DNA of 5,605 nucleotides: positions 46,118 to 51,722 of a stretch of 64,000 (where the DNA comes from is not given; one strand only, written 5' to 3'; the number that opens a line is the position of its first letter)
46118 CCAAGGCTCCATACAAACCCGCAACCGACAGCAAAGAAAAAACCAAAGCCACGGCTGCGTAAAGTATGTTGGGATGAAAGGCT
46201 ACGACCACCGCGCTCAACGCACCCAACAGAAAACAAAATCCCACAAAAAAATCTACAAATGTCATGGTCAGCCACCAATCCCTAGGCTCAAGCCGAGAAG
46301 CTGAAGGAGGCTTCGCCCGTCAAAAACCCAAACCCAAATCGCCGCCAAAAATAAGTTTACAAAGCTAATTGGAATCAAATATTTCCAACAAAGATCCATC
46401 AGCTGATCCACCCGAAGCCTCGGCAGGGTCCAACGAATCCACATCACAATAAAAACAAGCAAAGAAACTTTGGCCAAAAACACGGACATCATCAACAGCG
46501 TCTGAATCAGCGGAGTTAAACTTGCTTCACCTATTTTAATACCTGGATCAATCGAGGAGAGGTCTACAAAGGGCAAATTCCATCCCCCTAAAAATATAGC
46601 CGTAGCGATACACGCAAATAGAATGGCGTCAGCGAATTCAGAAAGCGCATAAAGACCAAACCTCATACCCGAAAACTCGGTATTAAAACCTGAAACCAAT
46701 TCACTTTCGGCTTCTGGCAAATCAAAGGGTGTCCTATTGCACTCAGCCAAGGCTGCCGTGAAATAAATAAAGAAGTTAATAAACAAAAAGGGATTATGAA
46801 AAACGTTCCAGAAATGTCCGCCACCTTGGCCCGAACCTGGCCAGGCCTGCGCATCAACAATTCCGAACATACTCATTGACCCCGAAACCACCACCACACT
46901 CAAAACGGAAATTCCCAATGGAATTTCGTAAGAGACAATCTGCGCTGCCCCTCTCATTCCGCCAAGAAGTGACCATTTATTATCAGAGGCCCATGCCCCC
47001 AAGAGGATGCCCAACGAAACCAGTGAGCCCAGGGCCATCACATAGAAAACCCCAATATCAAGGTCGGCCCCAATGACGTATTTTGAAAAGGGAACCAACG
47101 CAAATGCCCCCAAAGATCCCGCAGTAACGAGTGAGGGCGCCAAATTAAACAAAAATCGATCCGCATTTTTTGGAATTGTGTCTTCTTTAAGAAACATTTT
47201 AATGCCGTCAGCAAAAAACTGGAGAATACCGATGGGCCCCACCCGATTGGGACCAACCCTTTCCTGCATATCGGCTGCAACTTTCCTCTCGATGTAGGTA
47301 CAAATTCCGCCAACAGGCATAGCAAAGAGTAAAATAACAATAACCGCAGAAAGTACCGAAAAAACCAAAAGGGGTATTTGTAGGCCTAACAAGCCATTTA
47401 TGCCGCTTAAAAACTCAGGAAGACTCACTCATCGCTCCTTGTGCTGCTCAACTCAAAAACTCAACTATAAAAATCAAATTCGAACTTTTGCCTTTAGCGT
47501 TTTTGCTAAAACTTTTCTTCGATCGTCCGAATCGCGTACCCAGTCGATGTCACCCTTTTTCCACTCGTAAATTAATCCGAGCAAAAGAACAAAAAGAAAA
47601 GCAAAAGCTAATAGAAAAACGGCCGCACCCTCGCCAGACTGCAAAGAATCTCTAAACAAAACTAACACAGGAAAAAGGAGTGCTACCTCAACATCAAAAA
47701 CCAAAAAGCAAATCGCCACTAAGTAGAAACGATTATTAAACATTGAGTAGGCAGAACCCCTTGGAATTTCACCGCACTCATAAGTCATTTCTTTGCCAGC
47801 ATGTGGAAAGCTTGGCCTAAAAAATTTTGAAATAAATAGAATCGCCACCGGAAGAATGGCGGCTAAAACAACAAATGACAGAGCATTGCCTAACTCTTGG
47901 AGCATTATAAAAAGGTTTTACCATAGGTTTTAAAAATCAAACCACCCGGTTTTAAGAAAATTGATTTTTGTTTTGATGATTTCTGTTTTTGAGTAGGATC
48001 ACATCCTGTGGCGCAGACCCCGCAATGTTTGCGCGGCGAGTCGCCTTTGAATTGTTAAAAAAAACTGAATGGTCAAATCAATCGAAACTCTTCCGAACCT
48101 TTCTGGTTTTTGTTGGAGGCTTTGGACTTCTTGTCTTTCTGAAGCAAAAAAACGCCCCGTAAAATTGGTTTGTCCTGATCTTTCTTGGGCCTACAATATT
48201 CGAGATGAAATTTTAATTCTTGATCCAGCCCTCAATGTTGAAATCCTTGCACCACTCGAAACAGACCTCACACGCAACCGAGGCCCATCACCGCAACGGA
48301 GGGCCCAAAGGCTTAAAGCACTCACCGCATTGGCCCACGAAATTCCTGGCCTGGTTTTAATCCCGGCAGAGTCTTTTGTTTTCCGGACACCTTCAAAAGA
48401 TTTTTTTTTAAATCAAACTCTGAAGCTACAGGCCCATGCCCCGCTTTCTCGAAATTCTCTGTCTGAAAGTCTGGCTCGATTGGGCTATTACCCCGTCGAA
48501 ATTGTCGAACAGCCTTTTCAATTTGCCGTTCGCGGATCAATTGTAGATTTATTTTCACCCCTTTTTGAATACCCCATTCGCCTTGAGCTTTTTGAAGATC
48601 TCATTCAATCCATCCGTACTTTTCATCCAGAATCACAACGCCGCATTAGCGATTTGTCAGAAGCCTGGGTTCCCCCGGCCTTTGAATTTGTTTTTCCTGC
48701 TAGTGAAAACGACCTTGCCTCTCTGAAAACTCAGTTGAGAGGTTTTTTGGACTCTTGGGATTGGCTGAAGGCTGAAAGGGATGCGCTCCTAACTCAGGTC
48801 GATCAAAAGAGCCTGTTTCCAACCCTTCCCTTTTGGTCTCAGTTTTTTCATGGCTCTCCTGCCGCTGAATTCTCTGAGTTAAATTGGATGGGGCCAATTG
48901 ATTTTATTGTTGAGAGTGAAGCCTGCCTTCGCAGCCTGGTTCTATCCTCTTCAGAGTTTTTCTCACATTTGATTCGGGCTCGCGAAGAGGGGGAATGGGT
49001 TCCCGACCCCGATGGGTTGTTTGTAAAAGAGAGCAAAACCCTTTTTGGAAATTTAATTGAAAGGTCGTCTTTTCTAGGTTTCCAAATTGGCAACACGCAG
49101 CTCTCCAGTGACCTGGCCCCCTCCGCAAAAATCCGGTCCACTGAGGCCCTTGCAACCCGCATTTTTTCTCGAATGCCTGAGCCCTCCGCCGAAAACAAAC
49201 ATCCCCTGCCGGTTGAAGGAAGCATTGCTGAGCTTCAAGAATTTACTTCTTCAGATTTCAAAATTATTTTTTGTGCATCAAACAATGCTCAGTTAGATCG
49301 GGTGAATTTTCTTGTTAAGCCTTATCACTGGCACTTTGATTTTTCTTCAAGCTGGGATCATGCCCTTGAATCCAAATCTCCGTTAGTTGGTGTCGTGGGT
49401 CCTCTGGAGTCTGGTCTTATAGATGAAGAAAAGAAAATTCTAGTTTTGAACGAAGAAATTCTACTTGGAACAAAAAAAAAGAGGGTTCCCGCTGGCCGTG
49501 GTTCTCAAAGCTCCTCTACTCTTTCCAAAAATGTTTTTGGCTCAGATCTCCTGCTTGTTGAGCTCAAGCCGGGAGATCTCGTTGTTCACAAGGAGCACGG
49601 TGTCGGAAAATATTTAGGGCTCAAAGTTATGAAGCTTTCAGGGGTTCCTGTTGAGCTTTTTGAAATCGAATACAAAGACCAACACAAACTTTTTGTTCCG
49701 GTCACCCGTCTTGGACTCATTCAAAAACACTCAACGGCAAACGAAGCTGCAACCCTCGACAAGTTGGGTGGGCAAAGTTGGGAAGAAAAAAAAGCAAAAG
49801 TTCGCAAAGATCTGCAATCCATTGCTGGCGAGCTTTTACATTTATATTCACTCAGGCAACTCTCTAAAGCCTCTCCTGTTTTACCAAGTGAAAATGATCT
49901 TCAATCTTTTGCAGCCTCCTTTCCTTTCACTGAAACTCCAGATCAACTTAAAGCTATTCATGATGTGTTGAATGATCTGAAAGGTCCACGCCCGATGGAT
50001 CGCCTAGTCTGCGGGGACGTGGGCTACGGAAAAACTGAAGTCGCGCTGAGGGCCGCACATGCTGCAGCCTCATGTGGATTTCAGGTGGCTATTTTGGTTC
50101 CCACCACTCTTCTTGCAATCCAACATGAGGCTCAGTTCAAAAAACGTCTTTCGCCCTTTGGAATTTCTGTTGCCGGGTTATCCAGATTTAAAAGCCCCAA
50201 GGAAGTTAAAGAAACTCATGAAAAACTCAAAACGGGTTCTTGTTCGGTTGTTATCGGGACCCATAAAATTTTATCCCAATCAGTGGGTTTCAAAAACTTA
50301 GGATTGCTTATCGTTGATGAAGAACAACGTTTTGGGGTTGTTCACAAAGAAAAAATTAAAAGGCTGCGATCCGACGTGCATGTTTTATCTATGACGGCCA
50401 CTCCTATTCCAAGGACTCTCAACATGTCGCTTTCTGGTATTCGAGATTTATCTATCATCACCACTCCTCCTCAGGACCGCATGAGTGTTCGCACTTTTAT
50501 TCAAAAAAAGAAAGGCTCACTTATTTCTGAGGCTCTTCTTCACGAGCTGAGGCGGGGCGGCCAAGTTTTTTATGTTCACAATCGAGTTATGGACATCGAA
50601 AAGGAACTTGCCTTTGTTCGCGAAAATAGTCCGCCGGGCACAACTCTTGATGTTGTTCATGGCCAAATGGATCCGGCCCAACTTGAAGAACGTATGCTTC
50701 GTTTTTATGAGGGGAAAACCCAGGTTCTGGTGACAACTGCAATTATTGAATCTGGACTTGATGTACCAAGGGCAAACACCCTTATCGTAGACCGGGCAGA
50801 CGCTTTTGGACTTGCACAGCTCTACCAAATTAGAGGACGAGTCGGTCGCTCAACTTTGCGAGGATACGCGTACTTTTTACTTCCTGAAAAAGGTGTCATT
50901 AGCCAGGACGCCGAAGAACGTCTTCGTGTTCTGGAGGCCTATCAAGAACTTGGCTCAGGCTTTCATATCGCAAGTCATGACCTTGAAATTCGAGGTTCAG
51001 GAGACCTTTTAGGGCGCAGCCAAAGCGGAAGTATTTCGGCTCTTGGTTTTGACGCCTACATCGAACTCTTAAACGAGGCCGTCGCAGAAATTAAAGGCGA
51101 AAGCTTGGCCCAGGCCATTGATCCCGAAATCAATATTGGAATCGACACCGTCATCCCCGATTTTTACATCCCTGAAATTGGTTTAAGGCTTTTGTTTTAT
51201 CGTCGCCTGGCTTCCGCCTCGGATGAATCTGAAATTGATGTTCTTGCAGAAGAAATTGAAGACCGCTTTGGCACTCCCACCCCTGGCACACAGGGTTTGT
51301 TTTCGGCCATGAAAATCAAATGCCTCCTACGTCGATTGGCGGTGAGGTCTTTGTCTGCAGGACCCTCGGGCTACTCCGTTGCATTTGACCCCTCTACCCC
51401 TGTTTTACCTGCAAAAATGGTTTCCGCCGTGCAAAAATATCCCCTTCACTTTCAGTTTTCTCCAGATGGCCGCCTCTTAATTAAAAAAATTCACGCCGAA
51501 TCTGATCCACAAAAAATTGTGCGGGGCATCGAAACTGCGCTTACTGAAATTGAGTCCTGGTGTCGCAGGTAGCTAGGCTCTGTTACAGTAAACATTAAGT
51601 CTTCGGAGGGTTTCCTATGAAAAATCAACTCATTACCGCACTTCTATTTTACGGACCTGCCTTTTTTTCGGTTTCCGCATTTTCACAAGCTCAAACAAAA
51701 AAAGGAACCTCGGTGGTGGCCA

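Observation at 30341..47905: Two adjacent, divergent nuo clusters (A-H-J-K-L-M-N, then A-C-E-F-H-J-K-L-M-N), both lacking nuoB, D, G and I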

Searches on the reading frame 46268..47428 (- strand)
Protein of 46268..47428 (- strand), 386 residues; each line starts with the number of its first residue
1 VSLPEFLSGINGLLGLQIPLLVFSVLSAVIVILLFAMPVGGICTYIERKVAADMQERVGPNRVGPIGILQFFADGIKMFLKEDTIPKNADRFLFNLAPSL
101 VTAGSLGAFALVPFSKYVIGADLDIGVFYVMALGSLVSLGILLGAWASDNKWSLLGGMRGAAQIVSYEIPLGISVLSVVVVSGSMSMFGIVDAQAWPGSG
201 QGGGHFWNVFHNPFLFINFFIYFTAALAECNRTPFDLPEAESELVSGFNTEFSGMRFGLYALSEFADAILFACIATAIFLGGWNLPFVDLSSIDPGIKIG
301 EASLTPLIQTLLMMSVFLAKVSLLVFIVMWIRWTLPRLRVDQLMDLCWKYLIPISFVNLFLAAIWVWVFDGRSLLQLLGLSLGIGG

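Call 3: search_protein_families(library=pfam, proteins=[window:46268-47428:-])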
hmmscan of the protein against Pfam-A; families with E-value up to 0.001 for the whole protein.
window:46268-47428:- (386 aa): 1 family
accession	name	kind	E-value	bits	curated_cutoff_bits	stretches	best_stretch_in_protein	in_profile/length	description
PF00146.26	NADHdh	-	1.2e-113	379.8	27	1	29-362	4-297/298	NADH dehydrogenase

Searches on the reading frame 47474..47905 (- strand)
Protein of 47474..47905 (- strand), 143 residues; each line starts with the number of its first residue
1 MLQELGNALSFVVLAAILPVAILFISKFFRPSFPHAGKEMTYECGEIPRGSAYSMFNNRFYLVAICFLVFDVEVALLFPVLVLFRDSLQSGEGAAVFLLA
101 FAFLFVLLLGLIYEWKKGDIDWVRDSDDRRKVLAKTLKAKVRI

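Call 3: search_protein_families(library=pfam, proteins=[window:47474-47905:-])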
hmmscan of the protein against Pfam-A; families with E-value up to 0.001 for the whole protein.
window:47474-47905:- (143 aa): 1 family
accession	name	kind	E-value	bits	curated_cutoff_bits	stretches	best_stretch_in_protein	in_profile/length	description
PF00507.24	Oxidored_q4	-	2.6e-28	98.6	23.3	1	20-122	2-99/99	NADH-ubiquinone/plastoquinone oxidoreductase, chain 3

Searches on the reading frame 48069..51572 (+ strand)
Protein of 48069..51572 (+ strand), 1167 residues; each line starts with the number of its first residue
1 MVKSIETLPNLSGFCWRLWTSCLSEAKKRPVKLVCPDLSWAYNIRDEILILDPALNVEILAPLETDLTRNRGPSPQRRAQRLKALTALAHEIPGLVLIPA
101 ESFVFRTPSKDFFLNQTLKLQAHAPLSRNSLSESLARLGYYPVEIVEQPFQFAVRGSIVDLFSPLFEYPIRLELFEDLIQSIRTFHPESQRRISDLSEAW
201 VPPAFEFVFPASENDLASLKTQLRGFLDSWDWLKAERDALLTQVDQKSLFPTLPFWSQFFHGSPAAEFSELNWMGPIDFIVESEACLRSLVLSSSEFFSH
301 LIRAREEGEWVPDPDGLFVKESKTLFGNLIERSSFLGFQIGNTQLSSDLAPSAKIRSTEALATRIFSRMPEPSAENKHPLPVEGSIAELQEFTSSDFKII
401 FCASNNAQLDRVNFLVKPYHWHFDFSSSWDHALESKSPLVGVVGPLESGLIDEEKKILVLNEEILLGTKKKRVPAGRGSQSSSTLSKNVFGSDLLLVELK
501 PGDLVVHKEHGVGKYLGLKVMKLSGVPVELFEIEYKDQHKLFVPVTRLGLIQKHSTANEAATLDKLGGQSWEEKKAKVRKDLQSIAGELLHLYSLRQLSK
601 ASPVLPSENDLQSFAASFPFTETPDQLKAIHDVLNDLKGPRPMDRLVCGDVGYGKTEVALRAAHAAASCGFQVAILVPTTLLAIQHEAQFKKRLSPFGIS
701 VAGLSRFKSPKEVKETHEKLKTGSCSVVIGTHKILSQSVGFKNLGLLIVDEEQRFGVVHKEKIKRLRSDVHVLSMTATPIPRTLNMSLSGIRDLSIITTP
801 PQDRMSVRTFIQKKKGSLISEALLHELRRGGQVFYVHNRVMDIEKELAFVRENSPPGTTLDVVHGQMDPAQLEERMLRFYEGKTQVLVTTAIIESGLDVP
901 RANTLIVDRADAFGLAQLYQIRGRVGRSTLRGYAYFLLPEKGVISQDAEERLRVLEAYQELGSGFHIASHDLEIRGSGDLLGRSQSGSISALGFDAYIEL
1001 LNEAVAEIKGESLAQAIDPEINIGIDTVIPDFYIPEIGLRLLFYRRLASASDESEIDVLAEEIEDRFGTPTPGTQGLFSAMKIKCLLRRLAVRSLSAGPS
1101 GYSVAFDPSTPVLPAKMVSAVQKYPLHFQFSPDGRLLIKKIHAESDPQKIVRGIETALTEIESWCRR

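Call 6: search_protein_families(library=pfam, proteins=[window:48069-51572:+])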
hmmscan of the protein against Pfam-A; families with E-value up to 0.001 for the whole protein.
window:48069-51572:+ (1167 aa): 8 families
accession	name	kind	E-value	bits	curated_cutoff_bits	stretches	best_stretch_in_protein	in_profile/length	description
PF00270.35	DEAD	-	8.2e-24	84.6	26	1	623-784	1-164/167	DEAD/DEAH box helicase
PF00271.37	Helicase_C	-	1.3e-20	74.1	23.5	1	822-928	9-109/110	Helicase conserved C-terminal domain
PF03461.20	TRCF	-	3e-19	69.6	25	1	1024-1116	2-94/95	TRCF domain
PF17757.6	UvrB_inter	-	6.7e-18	65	22.9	1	118-207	1-91/91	UvrB interaction domain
PF02559.22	CarD_TRCF_RID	-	1.6e-15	57.4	23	1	499-554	1-56/57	CarD-like/TRCF RID domain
PF04851.21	ResIII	-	1.2e-08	35.5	22.5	1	623-779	5-162/164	Type III restriction enzyme, res subunit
PF21132.2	MFD_D3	-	7.7e-05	23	21.8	1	396-463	6-71/73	MFD, D3 domain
PF22590.2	Cas3-like_C_2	-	0.00015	22.5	27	1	830-928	2-104/106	CRISPR-associated nuclease/helicase Cas3, C-terminal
